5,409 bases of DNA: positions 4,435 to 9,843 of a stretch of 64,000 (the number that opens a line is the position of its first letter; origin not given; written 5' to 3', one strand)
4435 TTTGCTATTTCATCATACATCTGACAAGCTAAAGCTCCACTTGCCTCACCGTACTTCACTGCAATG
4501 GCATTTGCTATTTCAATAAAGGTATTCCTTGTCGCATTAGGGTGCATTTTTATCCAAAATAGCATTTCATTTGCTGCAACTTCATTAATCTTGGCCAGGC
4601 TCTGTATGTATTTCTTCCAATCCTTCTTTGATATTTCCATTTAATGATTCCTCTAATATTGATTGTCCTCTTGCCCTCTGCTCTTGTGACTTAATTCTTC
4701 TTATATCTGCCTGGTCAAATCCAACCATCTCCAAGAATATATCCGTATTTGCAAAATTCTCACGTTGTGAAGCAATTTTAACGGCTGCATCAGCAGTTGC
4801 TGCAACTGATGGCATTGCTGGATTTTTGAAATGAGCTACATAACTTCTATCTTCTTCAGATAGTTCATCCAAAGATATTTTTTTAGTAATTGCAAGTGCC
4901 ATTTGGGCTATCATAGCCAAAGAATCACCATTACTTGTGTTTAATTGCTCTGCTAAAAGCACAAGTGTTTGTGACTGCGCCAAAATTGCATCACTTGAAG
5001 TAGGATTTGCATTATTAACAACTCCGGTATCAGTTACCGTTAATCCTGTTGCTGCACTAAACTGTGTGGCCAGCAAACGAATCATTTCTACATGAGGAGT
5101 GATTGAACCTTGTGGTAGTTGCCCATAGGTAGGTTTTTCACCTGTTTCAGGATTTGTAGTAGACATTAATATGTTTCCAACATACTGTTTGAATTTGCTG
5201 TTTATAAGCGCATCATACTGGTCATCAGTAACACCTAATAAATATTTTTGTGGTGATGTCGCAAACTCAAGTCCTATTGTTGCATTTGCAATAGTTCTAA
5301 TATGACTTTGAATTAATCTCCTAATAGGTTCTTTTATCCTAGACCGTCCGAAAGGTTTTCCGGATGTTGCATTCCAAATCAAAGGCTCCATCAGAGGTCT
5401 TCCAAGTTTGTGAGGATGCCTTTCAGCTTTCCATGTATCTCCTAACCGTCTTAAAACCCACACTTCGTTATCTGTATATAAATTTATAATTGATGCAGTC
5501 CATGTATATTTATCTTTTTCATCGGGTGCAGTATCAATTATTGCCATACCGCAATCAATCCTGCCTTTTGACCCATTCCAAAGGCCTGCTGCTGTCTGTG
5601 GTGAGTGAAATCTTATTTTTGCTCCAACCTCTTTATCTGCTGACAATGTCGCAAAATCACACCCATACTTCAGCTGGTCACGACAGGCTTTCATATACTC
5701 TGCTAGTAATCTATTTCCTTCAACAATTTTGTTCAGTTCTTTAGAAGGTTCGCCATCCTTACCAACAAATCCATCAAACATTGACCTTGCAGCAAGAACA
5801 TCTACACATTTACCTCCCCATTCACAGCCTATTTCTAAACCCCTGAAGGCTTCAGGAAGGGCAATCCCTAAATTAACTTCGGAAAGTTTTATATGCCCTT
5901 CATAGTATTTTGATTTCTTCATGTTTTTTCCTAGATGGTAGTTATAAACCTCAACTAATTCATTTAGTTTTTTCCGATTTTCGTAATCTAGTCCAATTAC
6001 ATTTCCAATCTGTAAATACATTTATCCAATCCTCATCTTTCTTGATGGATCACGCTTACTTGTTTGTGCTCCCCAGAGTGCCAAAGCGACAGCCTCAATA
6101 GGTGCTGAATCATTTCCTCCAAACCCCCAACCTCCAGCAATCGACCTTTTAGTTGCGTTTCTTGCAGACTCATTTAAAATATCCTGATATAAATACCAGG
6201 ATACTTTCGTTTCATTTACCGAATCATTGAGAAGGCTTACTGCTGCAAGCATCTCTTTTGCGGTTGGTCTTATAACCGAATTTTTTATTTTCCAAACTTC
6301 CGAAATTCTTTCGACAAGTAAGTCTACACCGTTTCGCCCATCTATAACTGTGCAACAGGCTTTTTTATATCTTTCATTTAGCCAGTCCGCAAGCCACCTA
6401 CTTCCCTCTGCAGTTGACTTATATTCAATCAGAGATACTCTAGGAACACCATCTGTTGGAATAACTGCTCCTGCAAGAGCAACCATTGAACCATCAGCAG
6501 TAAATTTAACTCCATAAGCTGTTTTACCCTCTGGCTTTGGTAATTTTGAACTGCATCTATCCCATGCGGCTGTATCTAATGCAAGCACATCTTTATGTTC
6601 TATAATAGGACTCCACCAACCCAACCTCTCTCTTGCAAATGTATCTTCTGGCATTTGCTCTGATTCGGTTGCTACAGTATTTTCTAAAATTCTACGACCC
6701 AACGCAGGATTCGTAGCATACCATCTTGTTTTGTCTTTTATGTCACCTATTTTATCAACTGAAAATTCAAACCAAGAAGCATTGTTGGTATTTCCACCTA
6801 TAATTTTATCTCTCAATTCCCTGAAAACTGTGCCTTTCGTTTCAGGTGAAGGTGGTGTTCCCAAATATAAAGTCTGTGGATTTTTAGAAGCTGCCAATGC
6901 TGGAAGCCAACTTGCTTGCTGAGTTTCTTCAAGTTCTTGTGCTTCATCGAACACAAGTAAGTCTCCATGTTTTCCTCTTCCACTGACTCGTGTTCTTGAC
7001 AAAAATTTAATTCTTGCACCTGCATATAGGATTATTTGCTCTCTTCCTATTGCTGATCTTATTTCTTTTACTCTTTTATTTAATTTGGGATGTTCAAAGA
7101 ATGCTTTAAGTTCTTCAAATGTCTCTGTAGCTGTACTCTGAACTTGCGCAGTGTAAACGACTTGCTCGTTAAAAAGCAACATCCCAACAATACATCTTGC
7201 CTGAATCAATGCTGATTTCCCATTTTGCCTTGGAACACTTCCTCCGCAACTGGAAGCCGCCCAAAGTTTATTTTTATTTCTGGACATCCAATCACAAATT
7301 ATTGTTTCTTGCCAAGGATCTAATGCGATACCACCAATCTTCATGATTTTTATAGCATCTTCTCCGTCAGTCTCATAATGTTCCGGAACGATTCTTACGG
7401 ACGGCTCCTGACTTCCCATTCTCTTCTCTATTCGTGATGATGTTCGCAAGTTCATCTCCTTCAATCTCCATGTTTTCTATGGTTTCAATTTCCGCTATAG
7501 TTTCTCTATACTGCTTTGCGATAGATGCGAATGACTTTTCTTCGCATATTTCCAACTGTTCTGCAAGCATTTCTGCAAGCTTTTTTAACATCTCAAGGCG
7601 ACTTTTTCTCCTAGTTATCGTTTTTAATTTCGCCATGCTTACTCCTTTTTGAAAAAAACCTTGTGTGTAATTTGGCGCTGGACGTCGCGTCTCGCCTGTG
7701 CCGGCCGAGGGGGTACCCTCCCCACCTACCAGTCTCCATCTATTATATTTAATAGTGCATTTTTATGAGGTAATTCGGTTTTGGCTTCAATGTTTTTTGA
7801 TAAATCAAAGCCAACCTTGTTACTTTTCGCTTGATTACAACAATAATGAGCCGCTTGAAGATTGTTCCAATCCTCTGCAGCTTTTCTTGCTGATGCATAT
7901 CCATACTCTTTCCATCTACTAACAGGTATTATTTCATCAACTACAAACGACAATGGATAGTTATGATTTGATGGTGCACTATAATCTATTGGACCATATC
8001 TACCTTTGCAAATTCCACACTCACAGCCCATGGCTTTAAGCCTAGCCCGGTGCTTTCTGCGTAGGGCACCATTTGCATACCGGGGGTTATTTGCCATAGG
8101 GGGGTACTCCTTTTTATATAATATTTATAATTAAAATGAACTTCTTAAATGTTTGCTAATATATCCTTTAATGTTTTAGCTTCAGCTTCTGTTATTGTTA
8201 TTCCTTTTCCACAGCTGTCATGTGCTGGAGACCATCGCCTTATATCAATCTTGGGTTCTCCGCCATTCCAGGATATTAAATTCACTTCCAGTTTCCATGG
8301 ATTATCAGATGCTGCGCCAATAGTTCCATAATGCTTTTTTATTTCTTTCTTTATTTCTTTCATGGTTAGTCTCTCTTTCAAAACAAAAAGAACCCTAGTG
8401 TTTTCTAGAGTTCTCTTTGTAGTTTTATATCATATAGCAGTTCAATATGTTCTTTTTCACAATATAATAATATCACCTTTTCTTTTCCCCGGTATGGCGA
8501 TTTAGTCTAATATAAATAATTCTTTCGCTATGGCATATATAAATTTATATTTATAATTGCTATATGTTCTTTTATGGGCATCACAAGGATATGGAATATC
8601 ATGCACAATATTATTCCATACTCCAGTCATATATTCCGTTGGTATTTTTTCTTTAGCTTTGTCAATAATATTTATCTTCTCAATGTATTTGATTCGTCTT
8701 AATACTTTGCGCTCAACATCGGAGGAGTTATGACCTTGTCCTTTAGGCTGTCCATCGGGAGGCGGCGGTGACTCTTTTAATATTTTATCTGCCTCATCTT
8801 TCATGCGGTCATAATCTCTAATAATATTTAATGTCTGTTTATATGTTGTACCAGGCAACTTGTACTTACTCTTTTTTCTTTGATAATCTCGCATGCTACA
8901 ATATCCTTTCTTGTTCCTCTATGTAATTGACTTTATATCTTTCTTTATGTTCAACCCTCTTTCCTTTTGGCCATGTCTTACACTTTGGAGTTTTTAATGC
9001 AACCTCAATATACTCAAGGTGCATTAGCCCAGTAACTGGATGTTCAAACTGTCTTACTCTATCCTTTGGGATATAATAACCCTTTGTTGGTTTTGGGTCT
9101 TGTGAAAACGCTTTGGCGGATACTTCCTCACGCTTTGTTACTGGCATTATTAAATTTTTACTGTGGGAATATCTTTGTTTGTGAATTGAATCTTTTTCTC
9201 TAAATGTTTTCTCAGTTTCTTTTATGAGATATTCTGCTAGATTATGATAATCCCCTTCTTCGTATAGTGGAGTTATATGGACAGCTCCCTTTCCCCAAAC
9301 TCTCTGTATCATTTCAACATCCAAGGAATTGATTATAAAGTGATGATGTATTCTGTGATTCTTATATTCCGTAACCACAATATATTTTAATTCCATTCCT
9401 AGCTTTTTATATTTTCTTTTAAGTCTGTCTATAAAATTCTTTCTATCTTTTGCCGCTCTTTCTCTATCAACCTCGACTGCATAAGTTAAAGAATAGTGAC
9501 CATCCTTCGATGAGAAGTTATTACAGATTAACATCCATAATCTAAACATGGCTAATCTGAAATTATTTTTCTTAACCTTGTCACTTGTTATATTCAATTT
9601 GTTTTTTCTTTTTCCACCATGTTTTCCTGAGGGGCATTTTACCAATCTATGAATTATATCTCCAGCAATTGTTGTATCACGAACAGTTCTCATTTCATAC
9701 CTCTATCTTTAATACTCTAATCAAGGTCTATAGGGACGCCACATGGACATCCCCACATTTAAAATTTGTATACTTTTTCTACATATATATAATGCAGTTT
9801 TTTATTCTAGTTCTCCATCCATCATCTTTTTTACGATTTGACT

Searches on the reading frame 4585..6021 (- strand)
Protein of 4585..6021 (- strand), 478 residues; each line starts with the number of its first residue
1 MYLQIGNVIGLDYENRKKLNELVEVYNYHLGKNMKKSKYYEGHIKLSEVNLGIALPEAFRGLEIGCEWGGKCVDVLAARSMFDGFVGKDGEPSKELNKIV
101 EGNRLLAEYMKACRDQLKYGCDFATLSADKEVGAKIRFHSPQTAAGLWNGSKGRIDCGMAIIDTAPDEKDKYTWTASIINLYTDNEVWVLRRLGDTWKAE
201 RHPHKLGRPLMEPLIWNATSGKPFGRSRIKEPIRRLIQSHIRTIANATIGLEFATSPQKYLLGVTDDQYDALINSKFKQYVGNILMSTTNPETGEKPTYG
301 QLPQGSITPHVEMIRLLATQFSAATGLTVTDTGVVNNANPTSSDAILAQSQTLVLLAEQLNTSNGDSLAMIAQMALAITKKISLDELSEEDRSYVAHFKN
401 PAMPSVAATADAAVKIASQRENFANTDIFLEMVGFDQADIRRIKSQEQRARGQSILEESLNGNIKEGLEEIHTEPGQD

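Call 43: search_protein_families(library=pfam, proteins=[window:4585-6021:-], max_evalue=0.01)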
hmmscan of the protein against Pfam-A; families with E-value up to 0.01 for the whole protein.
window:4585-6021:- (478 aa): 1 family
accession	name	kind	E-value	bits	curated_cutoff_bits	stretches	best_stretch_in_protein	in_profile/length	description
PF05133.19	SPP1_portal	-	3.8e-09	36.4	25.5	1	86-450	67-413/416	Phage portal protein, SPP1 Gp6-like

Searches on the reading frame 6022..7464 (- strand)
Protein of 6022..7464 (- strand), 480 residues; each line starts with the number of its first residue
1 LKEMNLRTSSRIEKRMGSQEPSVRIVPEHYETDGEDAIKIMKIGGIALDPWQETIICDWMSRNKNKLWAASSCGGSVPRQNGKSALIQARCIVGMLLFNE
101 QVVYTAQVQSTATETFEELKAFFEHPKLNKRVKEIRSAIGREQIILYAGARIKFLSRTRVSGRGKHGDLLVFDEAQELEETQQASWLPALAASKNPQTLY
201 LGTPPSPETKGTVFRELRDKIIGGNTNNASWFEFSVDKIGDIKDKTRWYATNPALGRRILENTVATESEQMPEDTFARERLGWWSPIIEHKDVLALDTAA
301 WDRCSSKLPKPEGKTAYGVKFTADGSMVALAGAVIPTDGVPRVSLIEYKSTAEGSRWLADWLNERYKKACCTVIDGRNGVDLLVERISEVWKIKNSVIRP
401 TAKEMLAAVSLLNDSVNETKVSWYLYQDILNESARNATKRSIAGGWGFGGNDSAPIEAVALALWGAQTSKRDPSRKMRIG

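Call 43: search_protein_families(library=pfam, proteins=[window:6022-7464:-], max_evalue=0.01)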
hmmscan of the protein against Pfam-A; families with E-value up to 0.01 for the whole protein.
window:6022-7464:- (480 aa): 5 families
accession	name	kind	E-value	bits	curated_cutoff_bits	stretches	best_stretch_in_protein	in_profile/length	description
PF03237.21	Terminase_6N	-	6.9e-05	23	22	1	78-209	5-140/215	Terminase large subunit, T4likevirus-type, N-terminal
PF03354.21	TerL_ATPase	-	0.0006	20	23.7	1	75-203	26-160/178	Terminase large subunit, ATPase domain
PF05127.21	NAT10_TcmA_helicase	-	0.0009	19.6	22.7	1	80-179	7-102/176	RNA cytidine acetyltransferase NAT10/TcmA, helicase domain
PF00270.35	DEAD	-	0.0013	18.9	26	1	82-193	26-144/167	DEAD/DEAH box helicase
PF13401.12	AAA_22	-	0.01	16.6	27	0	100-204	35-124/130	AAA domain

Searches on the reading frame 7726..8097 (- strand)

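Call 43: search_protein_families(library=pfam, proteins=[window:7726-8097:-], max_evalue=0.01)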
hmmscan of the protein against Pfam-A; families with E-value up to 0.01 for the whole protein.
window:7726-8097:- (123 aa): 1 family
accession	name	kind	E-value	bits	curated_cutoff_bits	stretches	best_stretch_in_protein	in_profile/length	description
PF01844.29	HNH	-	0.0027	18.2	21.4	1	72-94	25-47/47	HNH endonuclease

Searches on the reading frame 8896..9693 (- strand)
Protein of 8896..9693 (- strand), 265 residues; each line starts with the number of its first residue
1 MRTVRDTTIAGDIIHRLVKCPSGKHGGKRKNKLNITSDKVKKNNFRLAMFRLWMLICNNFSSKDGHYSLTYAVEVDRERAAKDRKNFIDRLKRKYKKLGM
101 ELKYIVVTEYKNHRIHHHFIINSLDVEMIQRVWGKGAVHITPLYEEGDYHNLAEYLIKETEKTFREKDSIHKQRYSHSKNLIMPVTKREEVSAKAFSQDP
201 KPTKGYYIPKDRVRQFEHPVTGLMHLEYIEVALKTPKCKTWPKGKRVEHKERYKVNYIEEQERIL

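Call 43: search_protein_families(library=pfam, proteins=[window:8896-9693:-], max_evalue=0.01)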
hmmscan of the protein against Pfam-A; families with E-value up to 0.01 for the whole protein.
window:8896-9693:- (265 aa): 1 family
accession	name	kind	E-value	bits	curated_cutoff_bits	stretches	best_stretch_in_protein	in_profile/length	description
PF23343.2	REP_ORF2-G2P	-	2e-13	50.9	27.8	1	68-162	5-97/99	Replication-associated protein ORF2/G2P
